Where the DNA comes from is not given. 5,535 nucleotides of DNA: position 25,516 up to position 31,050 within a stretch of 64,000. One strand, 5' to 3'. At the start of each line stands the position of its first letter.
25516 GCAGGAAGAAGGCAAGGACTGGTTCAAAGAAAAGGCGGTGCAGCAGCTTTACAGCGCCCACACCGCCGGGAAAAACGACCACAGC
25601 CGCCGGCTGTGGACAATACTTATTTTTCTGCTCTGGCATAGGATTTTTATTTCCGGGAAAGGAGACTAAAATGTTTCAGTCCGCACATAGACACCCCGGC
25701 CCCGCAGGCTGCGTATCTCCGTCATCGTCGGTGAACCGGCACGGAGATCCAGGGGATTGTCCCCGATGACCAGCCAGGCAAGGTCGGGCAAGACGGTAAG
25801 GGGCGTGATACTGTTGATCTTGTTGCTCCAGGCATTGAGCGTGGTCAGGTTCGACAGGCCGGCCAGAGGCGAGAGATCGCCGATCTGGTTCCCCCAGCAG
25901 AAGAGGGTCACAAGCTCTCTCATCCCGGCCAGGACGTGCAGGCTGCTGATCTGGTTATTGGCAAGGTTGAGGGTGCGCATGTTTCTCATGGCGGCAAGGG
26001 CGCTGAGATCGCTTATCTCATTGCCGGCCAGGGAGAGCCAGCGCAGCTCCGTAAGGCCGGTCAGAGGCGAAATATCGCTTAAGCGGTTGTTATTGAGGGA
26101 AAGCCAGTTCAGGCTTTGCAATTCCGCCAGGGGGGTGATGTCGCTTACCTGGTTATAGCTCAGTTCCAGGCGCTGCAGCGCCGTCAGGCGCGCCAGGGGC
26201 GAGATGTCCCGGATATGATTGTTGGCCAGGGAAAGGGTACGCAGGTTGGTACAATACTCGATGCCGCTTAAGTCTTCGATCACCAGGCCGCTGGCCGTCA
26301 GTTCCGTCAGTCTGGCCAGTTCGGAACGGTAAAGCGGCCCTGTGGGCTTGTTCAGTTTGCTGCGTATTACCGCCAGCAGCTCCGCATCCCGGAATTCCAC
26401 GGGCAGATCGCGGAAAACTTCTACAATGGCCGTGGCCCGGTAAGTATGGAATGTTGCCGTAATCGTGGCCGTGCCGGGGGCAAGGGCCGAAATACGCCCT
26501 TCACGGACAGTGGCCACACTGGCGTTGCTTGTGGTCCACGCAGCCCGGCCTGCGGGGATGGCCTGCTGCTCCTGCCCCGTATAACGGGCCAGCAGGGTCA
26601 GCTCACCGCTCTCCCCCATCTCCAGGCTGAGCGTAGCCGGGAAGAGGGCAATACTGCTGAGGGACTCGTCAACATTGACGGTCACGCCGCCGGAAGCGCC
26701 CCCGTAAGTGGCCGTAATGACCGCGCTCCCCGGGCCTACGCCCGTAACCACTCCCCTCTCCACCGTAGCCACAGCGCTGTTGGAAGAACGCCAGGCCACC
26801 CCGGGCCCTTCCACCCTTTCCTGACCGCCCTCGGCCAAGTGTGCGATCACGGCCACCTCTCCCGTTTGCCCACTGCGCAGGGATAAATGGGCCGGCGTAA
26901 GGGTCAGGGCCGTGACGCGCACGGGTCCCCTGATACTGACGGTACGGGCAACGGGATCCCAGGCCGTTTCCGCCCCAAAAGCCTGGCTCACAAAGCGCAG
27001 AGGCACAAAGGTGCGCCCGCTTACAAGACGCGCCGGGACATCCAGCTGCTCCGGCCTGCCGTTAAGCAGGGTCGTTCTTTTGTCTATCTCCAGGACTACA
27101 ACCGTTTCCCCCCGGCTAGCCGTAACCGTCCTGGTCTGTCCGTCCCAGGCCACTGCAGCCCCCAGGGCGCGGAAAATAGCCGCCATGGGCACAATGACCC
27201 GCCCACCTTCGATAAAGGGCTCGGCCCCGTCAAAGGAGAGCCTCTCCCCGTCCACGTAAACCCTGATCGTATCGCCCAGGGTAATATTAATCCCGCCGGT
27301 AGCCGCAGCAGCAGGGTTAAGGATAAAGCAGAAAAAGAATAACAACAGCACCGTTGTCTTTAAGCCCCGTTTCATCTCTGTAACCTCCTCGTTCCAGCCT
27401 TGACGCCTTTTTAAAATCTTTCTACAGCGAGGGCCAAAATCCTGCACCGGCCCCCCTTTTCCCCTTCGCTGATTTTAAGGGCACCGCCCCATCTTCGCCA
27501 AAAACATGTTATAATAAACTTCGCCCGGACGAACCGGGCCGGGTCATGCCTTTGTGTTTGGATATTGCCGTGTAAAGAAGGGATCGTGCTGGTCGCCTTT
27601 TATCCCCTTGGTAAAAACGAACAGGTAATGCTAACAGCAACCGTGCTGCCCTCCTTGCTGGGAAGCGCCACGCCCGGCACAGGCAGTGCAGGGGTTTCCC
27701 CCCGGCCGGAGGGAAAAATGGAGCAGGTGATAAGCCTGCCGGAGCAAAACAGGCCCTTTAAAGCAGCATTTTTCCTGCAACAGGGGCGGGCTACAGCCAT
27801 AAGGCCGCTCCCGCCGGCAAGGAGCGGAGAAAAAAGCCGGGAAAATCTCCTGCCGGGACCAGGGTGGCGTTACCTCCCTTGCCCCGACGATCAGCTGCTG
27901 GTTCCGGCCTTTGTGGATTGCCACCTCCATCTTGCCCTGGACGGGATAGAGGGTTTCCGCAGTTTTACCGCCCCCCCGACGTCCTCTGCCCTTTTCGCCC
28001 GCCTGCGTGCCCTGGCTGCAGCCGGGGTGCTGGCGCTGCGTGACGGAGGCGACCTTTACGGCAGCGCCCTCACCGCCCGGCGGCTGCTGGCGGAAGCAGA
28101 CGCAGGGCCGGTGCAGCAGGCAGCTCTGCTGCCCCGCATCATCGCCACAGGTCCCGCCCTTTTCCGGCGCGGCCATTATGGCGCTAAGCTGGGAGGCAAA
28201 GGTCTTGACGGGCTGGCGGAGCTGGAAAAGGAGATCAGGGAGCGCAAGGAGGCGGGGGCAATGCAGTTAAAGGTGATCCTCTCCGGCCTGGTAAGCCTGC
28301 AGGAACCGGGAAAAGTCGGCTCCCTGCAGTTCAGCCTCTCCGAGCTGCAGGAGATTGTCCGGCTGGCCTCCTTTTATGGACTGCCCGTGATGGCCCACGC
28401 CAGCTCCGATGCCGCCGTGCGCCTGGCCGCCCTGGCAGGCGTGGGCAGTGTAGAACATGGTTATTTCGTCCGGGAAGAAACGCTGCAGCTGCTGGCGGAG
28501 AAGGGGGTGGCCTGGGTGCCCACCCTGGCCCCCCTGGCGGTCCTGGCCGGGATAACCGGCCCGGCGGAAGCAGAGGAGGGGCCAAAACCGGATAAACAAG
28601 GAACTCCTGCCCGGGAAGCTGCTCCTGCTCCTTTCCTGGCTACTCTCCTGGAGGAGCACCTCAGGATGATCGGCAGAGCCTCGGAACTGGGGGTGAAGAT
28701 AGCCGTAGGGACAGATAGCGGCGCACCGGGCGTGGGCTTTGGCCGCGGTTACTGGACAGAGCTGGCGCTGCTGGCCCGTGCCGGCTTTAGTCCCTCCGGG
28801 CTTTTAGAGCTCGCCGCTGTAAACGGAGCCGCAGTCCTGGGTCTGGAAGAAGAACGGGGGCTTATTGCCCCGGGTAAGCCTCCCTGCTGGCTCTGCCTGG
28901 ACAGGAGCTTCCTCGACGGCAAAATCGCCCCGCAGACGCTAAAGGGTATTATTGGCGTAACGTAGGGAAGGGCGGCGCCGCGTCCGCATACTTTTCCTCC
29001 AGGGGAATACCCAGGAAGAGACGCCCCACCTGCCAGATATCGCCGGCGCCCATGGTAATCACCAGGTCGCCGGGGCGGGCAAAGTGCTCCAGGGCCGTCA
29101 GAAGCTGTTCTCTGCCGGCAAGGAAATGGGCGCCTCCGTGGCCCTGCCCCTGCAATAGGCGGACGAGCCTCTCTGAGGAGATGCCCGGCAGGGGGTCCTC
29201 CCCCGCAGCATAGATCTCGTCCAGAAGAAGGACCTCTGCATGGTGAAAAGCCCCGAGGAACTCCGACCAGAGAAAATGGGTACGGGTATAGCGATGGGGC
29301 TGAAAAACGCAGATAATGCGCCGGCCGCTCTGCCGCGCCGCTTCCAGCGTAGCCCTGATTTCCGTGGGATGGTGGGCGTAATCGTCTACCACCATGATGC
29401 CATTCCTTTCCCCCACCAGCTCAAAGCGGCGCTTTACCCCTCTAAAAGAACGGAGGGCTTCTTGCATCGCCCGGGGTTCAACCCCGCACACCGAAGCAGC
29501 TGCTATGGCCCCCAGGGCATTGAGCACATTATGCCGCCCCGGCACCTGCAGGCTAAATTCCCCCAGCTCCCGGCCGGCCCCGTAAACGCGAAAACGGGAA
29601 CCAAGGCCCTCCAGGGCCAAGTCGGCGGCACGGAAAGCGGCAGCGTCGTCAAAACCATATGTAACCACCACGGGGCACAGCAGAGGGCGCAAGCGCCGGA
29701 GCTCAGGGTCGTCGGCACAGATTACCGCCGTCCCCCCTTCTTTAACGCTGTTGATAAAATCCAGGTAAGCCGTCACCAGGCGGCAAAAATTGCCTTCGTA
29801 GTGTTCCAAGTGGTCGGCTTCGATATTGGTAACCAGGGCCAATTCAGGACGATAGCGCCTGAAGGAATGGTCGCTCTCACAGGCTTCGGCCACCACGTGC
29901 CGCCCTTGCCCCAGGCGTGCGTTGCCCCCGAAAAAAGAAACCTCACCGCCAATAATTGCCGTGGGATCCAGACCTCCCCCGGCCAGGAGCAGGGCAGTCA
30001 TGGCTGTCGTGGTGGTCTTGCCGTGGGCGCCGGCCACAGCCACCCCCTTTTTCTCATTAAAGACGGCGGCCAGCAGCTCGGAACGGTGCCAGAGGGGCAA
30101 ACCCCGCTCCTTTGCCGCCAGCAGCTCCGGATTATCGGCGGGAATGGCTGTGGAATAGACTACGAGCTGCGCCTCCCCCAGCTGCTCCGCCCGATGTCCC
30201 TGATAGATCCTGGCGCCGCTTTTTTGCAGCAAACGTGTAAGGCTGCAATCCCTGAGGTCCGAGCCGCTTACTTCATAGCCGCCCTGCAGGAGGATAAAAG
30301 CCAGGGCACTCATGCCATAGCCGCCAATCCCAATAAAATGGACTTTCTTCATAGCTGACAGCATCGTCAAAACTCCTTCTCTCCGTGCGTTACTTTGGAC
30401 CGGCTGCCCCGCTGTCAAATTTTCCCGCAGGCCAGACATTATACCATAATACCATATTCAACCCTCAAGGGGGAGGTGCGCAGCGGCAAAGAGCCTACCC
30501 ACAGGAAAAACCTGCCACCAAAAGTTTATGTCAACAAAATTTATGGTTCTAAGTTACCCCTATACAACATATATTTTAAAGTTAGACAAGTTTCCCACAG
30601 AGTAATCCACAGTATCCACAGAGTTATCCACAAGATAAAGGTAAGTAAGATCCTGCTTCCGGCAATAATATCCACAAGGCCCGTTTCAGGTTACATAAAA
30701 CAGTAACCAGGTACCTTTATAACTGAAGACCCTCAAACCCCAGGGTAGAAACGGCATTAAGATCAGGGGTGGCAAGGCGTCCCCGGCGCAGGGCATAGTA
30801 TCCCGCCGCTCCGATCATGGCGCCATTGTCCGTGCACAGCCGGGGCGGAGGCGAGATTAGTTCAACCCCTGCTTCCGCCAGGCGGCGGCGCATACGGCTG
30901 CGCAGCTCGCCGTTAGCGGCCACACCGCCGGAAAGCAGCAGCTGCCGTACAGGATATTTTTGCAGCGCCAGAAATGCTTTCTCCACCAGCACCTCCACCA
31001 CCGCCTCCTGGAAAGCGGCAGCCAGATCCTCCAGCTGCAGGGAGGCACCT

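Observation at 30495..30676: Same-orientation DnaA-box cluster next to an AT-rich tract between tsaD and murC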

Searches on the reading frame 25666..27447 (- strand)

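Call 6: search_protein_families(library=ncbifam, proteins=[window:25666-27447:-])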
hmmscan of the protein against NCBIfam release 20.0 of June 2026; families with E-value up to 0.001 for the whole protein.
window:25666-27447:- (593 aa): 7 families
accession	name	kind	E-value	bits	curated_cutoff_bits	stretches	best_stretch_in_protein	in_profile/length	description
NF033189.1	internalin_A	exception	3.1e-38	131.6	1600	1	376-564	161-348/799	class 1 internalin InlA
NF033190.2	inl_like_NEAT_1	exception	7.3e-35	120.4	1275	2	380-480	374-474/754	NEAT domain-containing leucine-rich repeat protein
NF033188.1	internalin_H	exception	1.6e-32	112.9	1050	2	375-512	117-254/548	InlH/InlC2 family class 1 internalin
NF047464.1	FibnectbindLIC11051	equivalog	5.8e-12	44.9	1000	1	396-501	553-663/685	LIC_11051 family fibronectin-binding protein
NF033186.1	internalin_K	exception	1.4e-08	33.7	1100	1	373-524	67-223/604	class 1 internalin InlK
NF011285.0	PRK14696.1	equivalog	4.1e-06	25.2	1278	1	83-158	35-110/757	primary-amine oxidase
NF033187.0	internalin_J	exception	1.5e-05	23.5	1700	1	396-546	89-235/846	class 1 internalin InlJ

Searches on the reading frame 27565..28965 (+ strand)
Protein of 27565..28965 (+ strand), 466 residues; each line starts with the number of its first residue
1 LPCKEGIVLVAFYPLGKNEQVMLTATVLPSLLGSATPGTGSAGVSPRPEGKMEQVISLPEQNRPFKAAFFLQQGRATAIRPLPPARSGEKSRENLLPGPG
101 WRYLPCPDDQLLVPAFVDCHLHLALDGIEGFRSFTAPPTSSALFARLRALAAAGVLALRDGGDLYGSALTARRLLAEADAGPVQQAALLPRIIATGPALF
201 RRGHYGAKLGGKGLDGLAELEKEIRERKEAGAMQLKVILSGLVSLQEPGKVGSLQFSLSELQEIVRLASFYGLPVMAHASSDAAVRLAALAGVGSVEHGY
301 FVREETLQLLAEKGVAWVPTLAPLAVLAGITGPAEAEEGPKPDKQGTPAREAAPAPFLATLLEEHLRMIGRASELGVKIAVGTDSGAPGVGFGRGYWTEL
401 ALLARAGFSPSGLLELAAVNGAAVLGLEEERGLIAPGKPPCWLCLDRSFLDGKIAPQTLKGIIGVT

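Call 6: search_protein_families(library=ncbifam, proteins=[window:27565-28965:+])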
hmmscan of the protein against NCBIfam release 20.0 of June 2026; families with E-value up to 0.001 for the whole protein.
window:27565-28965:+ (466 aa): 2 families
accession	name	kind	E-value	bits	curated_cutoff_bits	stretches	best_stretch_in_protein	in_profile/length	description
NF051886.1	XaaProDiPepCaul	equivalog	1.3e-22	80.4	500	1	109-316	50-261/398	Xaa-Pro dipeptidase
TIGR01224.1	hutI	equivalog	9.3e-05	21.4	298.15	0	255-328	193-267/377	imidazolonepropionase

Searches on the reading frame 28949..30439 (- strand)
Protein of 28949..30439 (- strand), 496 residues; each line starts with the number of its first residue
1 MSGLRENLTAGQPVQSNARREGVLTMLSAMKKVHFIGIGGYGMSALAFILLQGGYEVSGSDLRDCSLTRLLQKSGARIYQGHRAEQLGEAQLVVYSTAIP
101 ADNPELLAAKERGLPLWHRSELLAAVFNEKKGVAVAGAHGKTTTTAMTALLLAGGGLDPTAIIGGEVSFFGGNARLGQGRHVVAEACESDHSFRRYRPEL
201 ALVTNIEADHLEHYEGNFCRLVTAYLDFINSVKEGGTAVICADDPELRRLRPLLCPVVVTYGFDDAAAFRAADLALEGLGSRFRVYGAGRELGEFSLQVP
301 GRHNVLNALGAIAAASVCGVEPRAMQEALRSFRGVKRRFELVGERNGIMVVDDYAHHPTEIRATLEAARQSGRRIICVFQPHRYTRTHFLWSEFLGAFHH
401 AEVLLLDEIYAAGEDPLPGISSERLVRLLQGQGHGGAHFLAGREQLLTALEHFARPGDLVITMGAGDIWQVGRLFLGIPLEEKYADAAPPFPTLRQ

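Call 6: search_protein_families(library=ncbifam, proteins=[window:28949-30439:-])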
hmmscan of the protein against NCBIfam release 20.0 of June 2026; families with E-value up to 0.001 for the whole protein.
window:28949-30439:- (496 aa): 23 families
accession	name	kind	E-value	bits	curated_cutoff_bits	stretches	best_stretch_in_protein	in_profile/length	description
TIGR01082.1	murC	equivalog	6e-151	503.5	335.1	1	32-473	1-446/449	UDP-N-acetylmuramate--L-alanine ligase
NF011171.0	PRK14573.1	equivalog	3.1e-96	323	1015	1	31-473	5-442/809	bifunctional UDP-N-acetylmuramate--L-alanine ligase/D-alanine--D-alanine ligase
TIGR01081.1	mpl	equivalog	6.6e-56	190.2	388.7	1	32-386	1-363/448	UDP-N-acetylmuramate:L-alanyl-gamma-D-glutamyl-meso-diaminopimelate ligase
TIGR01087.1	murD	equivalog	3.8e-36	125.1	211.95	1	32-376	1-343/441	UDP-N-acetylmuramoyl-L-alanine--D-glutamate ligase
NF053645.1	pMurC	equivalog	7.7e-34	117.2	560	2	35-265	3-247/492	pseudomurein biosynthesis peptide ligase pMurC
NF001126.0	PRK00139.1-4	equivalog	3.7e-26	91.7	373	1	200-379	196-374/486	UDP-N-acetylmuramoyl-L-alanyl-D-glutamate--2,6-diaminopimelate ligase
TIGR01143.1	murF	subfamily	4.6e-26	91.7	288.6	1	197-371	149-321/418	UDP-N-acetylmuramoyl-tripeptide--D-alanyl-D-alanine ligase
NF001124.0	PRK00139.1-2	equivalog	6.8e-26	91.1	476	1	199-379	200-383/500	UDP-N-acetylmuramoyl-L-alanyl-D-glutamate--2,6-diaminopimelate ligase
TIGR01085.1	murE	subfamily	5.9e-23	81.5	257.3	1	199-379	179-364/472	UDP-N-acetylmuramyl-tripeptide synthetase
NF008896.0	PRK11929.1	equivalog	1.1e-22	79.7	1023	1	197-379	201-391/965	bifunctional UDP-N-acetylmuramoyl-L-alanyl-D-glutamate--2,6-diaminopimelate ligase MurE/UDP-N-acetylmuramoyl-tripeptide--D-alanyl-D-alanine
NF053648.1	pMurE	equivalog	3.8e-16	58.9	600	1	197-385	189-365/464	pseudomurein biosynthesis peptide ligase pMurE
NF010693.0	PRK14093.1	equivalog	9.8e-16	57.5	544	1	185-368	171-360/479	UDP-N-acetylmuramoylalanyl-D-glutamyl-2,6-diaminopimelate--D-alanyl-D-alanine ligase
NF053646.1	pMurD1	equivalog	4.1e-14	52.1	610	1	200-375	187-353/465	pseudomurein biosynthesis peptide ligase pMurD1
NF008041.0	PRK10773.1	equivalog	2.3e-13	49.7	551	1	196-354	174-334/453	UDP-N-acetylmuramoyl-tripeptide--D-alanyl-D-alanine ligase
NF001123.0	PRK00139.1-1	equivalog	3.8e-12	45.6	586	1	199-379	198-382/493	UDP-N-acetylmuramoyl-L-alanyl-D-glutamate--2,6-diaminopimelate ligase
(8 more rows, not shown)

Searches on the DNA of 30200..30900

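Call 11: search_rna_families(source=window, start=30200, end=30900, threshold=evalue, max_evalue=1)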
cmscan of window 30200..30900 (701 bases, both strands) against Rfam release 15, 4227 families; matches with E-value up to 1: 0.
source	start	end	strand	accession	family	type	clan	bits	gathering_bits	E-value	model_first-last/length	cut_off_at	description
